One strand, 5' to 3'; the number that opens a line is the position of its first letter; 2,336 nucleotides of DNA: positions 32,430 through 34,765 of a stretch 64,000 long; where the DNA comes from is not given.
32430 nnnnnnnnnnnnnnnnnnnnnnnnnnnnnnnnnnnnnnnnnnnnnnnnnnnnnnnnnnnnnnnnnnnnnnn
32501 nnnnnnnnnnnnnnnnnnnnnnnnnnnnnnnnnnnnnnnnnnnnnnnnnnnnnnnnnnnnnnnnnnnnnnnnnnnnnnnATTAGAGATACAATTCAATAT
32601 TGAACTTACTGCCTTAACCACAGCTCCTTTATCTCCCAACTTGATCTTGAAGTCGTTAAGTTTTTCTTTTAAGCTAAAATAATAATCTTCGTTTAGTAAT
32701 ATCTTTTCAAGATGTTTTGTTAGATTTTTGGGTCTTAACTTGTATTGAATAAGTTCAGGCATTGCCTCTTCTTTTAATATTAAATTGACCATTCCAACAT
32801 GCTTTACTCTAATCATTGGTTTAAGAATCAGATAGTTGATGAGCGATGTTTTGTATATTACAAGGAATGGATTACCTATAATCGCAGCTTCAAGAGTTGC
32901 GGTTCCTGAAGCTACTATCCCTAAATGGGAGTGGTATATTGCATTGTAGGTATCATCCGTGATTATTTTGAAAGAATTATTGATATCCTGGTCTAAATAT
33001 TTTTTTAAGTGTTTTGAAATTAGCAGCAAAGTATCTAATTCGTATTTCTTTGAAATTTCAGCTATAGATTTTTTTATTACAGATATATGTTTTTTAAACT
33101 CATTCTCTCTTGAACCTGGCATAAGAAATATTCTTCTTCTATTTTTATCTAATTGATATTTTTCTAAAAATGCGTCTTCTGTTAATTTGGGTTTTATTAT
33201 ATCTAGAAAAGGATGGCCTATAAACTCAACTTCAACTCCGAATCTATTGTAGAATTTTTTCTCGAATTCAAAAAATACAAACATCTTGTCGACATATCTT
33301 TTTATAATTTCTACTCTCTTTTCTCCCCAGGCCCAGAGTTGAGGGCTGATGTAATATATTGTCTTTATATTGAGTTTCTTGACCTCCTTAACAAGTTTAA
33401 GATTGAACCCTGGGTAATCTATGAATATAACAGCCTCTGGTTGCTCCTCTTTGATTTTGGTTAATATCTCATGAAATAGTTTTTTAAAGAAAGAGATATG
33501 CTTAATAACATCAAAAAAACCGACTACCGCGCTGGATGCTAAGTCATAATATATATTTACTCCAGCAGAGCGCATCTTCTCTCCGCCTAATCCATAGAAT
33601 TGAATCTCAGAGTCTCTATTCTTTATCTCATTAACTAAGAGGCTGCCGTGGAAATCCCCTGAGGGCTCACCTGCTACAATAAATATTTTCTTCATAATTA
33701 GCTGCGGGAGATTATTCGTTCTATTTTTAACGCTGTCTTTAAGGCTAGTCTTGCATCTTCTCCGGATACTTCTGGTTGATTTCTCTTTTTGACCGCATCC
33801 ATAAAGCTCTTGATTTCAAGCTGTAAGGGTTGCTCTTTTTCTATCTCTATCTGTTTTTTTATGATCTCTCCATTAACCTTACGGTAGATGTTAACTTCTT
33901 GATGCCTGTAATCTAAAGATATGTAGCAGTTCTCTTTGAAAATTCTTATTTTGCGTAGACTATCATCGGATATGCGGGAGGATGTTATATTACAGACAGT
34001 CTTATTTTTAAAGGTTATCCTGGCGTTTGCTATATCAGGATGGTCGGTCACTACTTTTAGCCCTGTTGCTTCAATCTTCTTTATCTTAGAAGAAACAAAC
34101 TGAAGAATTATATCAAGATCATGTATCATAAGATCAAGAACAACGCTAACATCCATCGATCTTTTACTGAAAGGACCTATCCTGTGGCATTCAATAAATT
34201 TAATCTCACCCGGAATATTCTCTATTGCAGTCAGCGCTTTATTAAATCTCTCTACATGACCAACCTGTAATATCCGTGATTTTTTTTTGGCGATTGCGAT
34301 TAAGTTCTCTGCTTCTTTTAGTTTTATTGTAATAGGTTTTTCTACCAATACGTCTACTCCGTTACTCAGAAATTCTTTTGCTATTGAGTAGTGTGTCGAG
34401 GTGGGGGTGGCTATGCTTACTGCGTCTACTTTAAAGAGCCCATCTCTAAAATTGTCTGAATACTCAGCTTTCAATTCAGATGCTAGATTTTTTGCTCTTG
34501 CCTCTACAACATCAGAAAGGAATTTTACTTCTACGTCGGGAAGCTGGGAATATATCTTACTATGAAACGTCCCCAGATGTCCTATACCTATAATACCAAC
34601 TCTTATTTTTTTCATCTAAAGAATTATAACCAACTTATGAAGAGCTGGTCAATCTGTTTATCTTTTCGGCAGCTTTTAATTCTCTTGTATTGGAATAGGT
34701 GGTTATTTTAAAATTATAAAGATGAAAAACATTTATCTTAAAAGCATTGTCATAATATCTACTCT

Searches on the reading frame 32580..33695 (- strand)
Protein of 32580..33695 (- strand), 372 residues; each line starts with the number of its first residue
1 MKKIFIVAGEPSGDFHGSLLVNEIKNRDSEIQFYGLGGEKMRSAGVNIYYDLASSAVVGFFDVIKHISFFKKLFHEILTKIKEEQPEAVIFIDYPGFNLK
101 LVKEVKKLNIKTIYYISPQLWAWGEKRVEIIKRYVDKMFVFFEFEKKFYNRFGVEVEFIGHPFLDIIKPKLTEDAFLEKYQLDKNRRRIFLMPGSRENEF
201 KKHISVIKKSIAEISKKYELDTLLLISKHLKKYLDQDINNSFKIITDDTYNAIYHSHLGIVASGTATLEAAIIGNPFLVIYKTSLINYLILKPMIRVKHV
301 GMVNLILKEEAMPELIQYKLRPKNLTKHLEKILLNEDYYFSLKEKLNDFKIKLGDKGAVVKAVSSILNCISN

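Call 59: search_protein_families(library=pfam, proteins=[window:32580-33695:-], max_evalue=1e-8)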
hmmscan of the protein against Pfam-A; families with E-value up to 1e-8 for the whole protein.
window:32580-33695:- (372 aa): 1 family
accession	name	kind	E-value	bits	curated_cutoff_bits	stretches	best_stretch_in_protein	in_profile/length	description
PF02684.21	LpxB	-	1.9e-93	313.7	22.6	1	4-345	1-349/374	Lipid-A-disaccharide synthetase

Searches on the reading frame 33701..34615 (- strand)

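Call 59: search_protein_families(library=pfam, proteins=[window:33701-34615:-], max_evalue=1e-8)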
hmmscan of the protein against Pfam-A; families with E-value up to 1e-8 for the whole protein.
window:33701-34615:- (305 aa): 1 family
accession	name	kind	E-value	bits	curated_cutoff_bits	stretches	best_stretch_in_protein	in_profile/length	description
PF01408.29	GFO_IDH_MocA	-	5.7e-27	95.2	24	1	4-120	1-120/120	Oxidoreductase family, NAD-binding Rossmann fold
